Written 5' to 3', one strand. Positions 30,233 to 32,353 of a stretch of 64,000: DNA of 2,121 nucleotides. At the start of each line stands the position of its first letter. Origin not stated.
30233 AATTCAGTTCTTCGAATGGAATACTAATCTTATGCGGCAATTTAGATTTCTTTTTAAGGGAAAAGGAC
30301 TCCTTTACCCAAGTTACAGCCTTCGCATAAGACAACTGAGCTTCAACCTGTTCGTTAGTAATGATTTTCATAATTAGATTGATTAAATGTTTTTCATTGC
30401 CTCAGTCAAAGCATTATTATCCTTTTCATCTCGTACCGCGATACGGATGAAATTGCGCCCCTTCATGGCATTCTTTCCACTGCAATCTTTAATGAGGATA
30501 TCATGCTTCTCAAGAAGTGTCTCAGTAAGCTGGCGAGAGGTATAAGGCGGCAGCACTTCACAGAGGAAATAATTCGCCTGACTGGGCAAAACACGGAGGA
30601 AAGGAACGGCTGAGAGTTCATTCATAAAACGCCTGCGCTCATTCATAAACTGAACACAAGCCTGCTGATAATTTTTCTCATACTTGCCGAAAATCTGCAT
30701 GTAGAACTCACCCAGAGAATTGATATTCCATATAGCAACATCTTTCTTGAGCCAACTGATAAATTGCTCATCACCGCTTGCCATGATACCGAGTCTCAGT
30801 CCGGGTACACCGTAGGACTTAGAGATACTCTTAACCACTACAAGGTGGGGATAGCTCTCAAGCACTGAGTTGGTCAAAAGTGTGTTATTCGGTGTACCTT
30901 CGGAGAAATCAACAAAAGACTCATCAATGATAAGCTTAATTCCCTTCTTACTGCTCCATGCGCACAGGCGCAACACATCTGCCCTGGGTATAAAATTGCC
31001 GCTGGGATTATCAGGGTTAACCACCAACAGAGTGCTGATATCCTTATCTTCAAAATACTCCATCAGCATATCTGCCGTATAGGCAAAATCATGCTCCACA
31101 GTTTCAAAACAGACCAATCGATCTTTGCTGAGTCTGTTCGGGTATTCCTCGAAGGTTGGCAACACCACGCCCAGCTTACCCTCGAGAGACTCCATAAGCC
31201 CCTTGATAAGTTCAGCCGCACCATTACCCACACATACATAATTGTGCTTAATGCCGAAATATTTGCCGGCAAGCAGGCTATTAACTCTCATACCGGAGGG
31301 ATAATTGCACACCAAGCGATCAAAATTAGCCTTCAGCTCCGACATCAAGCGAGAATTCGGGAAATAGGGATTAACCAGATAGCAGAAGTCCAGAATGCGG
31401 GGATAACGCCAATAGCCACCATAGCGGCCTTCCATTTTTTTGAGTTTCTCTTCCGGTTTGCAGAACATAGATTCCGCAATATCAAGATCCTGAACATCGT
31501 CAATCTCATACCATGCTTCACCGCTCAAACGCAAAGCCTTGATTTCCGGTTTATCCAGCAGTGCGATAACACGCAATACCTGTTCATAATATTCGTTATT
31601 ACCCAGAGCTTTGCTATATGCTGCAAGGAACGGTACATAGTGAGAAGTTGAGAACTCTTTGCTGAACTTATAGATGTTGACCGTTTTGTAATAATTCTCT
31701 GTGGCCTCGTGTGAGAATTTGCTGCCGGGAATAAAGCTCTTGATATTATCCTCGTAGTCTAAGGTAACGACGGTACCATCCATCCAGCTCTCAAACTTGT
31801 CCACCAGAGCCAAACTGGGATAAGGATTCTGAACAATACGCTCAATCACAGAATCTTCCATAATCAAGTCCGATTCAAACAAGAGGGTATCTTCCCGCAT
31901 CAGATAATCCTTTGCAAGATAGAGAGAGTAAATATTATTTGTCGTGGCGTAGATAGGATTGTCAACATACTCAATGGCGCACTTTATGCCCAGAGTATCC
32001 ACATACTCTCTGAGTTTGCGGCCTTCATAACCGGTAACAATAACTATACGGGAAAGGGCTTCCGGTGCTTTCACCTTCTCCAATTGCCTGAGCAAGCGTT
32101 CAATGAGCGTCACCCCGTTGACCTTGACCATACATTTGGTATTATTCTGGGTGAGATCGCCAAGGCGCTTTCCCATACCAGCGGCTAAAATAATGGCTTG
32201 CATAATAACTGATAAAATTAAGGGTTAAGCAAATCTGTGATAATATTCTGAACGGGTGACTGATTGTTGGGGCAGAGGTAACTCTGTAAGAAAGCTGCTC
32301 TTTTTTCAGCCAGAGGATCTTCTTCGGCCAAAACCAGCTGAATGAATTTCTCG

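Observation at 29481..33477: Candidate pathway for an opine-like phospho-substituent (e.g. N-carboxyethyl-ethanolamine phosphate) on a surface glycan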

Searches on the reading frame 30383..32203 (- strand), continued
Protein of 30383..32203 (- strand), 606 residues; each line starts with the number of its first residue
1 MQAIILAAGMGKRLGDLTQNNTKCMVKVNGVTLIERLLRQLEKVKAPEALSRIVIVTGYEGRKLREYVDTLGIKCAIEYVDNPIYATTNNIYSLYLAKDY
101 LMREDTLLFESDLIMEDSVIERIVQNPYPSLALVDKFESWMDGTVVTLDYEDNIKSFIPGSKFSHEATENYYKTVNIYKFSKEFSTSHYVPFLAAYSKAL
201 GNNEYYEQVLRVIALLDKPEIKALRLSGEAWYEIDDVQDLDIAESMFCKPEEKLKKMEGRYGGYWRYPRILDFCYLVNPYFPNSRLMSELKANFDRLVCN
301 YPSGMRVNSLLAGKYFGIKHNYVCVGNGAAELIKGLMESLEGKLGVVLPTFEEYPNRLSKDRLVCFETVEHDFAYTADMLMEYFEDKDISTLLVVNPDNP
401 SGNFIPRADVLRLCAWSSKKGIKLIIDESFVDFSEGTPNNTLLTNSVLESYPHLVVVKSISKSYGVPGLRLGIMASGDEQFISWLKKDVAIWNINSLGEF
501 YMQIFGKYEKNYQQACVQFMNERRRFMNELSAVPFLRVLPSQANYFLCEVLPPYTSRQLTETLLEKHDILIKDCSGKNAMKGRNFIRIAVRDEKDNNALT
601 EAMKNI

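Call 67: search_protein_families(library=pfam, proteins=[L138:4278-5942:+, L138:1823-3919:+, L099:8006-9115:+, L099:9105-10367:+, L102:7895-8806:+, L102:4891-5916:+, L112:7828-9738:+, L112:4333-5910:+, L165:7871-8602:+, L165:4820-5983:+], max_evalue=0.001)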
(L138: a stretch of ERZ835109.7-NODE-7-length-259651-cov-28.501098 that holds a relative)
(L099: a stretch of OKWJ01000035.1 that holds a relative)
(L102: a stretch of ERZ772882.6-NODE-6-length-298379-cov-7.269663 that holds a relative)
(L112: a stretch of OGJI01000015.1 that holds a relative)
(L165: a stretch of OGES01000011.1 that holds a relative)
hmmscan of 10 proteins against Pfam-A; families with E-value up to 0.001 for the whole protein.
L138:4278-5942:+ (554 aa): 1 family
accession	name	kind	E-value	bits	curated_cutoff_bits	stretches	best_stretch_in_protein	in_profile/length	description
PF00884.28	Sulfatase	-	8e-12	45.5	25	1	193-498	1-299/301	Sulfatase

L138:1823-3919:+ (698 aa): 2 families
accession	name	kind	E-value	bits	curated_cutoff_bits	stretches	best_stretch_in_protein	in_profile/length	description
PF02096.25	60KD_IMP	-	3.1e-33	115.5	35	1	22-276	1-162/163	60Kd inner membrane protein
PF04464.20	Glyphos_transf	-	3.8e-12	46.3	22.1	1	333-676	14-357/367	CDP-Glycerol:Poly(glycerophosphate) glycerophosphotransferase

L099:8006-9115:+ (369 aa): 1 family
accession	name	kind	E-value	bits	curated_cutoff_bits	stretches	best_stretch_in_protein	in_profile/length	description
PF02706.20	Wzz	-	2.4e-08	34.6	25.5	1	2-56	1-55/91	Chain length determinant protein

L099:9105-10367:+ (420 aa): 2 families
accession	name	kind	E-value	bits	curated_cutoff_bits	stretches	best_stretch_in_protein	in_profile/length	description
PF01943.22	Polysacc_synt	-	2e-51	175.5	28.2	1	12-281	2-273/274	Polysaccharide biosynthesis protein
PF13440.11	Polysacc_synt_3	-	0.00018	21.3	23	1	40-279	6-241/293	Polysaccharide biosynthesis protein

L102:7895-8806:+ (303 aa): 1 family
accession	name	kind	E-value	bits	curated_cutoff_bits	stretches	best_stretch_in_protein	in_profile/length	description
PF13807.11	GNVR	-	0.0002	21.7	27.7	1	216-291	6-79/82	G-rich domain on putative tyrosine kinase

L102:4891-5916:+ (341 aa): 1 family
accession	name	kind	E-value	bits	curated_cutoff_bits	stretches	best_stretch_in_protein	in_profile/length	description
PF13469.12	Sulfotransfer_3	-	0.00038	21.2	27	1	149-291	60-213/216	Sulfotransferase family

L112:7828-9738:+ (636 aa): 2 families
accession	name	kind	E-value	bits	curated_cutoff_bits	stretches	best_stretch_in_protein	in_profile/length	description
PF02096.25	60KD_IMP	-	3.2e-30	105.7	35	1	22-211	1-162/163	60Kd inner membrane protein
PF04464.20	Glyphos_transf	-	2.9e-13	50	22.1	1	264-613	11-359/367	CDP-Glycerol:Poly(glycerophosphate) glycerophosphotransferase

L112:4333-5910:+ (525 aa): 1 family
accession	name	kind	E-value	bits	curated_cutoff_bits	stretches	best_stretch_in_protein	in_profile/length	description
PF14264.12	Glucos_trans_II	-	4.4e-61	207.2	30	1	33-339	1-317/317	Glucosyl transferase GtrII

L165:7871-8602:+ (243 aa): 1 family
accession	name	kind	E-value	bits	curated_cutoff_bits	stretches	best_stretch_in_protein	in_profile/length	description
PF04991.19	LicD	-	7.5e-13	49.5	22.6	1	60-101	4-45/227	LicD family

L165:4820-5983:+ (387 aa): 0 families

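Call 81: search_protein_families(library=pfam, proteins=[L089:4821-6125:+], max_evalue=0.001)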
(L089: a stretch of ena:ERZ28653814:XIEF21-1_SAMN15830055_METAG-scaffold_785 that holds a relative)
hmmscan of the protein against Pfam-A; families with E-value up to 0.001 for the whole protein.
L089:4821-6125:+ (434 aa): 1 family
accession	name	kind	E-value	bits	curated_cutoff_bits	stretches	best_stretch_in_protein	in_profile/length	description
PF04464.20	Glyphos_transf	-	1.1e-05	25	22.1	1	278-420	230-360/367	CDP-Glycerol:Poly(glycerophosphate) glycerophosphotransferase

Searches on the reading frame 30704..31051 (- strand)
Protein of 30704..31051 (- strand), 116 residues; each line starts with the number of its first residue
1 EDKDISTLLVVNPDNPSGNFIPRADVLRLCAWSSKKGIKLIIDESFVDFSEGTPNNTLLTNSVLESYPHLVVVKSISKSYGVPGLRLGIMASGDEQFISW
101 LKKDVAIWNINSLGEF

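Call 58: search_solved_structures(query=window:30704-31051:-, max_evalue=0.01, show_alignments=5)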
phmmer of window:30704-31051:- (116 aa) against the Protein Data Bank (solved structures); distinct sequences matched with E-value up to 0.01: 39.
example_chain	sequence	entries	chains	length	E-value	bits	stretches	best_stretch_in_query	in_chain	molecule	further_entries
6oux_A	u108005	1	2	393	2.9e-15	59.5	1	4-116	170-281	Threonine phosphate decarboxylase-like enzyme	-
1lc5_A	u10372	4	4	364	1.3e-13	54.2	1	4-114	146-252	L-Threonine-O-3-Phosphate Decarboxylase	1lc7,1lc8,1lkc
3ftb_A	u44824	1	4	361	1.4e-12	50.9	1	4-115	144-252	Histidinol-phosphate aminotransferase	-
3fkd_A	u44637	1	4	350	7.1e-09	38.9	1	10-113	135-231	L-threonine-O-3-phosphate decarboxylase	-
7szp_A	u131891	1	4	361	2.4e-08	37.3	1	6-106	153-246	Histidinol-phosphate aminotransferase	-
1fg3_A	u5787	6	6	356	3.3e-08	36.8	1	6-108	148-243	HISTIDINOL PHOSPHATE AMINOTRANSFERASE | HISTIDINOL-PHOSPHATE AMINOTRANSFERASE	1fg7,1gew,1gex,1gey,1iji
9jfb_A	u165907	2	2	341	5.3e-08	36.1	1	8-96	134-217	threonine-phosphate decarboxylase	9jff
3ffh_A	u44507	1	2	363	1.4e-07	34.8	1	6-114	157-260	Histidinol-phosphate aminotransferase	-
1b8g_A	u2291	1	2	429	4.6e-07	33.1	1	6-101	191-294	PROTEIN (1-AMINOCYCLOPROPANE-1-CARBOXYLATE SYNTHASE)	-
1m4n_A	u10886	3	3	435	4.8e-07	33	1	6-101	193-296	1-aminocyclopropane-1-carboxylate synthase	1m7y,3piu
3ezs_A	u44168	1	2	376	5.5e-07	32.9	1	4-99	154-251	aminotransferase AspB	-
1ynu_A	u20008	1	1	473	5.6e-07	32.8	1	6-101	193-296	1-aminocyclopropane-1-carboxylate synthase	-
7vrx_A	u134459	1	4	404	5.9e-07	32.7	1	8-93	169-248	Aminotransferase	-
3p1t_A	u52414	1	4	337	1.5e-06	31.5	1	8-112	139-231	Putative histidinol-phosphate aminotransferase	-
4r2n_A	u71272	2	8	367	1.6e-06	31.4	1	8-115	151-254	Putative phenylalanine aminotransferase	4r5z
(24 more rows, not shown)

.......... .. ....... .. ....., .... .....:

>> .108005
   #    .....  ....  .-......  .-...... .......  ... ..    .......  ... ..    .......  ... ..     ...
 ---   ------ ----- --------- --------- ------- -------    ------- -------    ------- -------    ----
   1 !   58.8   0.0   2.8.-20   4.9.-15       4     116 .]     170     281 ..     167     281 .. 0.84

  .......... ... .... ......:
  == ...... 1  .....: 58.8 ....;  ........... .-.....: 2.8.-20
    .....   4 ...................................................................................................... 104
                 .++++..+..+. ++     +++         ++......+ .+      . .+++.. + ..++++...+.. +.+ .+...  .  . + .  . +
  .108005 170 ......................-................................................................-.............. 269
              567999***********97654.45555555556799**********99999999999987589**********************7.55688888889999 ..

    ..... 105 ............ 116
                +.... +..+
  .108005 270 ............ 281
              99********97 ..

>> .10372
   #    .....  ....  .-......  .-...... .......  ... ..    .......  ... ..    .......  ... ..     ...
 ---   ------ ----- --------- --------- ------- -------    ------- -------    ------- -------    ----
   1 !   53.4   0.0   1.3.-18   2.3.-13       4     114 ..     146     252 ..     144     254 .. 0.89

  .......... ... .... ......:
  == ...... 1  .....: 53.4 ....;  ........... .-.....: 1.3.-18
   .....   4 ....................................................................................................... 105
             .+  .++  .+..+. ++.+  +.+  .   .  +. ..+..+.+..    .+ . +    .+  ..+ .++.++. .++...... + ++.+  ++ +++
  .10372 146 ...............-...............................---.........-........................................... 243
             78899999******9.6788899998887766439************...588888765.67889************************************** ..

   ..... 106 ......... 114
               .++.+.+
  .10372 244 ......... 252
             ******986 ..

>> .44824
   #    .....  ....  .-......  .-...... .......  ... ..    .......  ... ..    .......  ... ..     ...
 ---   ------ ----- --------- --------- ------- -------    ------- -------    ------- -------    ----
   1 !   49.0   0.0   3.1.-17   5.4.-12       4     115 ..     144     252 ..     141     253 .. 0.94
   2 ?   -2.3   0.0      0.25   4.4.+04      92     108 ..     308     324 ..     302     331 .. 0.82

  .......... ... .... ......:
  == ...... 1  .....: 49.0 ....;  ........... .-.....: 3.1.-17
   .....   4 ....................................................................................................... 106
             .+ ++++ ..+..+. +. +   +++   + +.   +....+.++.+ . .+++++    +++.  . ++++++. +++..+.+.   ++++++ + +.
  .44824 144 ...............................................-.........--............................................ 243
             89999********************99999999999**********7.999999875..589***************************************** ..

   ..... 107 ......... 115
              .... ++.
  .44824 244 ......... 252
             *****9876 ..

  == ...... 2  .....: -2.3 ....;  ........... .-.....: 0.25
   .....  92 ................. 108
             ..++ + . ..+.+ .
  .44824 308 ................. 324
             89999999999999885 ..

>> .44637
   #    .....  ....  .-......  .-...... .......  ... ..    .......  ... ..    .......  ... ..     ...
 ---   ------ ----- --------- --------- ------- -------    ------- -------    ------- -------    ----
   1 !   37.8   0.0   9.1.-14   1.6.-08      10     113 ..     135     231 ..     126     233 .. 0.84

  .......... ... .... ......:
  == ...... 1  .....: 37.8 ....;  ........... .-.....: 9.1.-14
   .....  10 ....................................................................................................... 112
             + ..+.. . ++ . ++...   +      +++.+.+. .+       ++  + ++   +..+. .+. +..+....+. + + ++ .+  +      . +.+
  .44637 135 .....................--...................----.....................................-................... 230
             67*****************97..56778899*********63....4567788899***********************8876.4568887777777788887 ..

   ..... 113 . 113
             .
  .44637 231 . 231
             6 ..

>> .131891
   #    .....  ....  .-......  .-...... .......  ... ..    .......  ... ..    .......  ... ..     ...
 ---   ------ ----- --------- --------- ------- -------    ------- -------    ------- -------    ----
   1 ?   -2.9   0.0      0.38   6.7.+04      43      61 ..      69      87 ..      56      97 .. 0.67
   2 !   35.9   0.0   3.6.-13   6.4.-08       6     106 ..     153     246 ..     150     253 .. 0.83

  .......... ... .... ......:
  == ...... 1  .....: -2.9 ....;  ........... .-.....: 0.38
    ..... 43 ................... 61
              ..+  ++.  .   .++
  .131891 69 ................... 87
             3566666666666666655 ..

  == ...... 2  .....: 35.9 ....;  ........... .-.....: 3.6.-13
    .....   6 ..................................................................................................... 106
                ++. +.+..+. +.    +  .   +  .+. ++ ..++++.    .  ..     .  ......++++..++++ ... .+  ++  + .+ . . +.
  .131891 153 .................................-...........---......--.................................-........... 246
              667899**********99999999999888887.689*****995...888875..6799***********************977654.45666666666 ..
